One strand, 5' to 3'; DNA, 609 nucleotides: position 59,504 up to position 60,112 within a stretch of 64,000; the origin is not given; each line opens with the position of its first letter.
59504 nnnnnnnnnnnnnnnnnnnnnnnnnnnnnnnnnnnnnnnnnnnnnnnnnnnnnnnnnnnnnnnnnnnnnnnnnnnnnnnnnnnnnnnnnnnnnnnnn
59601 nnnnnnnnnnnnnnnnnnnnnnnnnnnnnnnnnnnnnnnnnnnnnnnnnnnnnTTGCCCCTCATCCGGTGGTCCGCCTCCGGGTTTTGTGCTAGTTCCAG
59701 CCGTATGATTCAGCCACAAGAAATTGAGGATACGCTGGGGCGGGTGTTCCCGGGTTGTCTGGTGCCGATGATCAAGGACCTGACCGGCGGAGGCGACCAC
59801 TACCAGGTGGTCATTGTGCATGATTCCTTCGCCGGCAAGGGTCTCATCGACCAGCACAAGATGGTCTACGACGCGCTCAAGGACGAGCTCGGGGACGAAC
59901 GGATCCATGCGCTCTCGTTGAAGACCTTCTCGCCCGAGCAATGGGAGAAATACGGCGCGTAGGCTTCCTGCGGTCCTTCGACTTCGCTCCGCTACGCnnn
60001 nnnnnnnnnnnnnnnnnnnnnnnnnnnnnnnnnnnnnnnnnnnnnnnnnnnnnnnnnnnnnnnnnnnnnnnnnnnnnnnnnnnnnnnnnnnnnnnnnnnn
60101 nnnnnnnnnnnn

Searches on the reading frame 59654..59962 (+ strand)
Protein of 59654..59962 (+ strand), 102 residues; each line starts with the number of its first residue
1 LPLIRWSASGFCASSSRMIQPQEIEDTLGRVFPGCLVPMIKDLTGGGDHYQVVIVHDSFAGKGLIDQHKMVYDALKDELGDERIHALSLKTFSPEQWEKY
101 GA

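Call 38: search_protein_families(library=pfam, proteins=[window:59654-59962:+], max_evalue=0.001)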
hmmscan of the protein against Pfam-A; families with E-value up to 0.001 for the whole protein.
window:59654-59962:+ (102 aa): 1 family
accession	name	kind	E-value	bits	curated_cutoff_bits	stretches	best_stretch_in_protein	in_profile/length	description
PF01722.23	BolA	-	1.1e-17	64.5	25.7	1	44-96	25-76/76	BolA-like protein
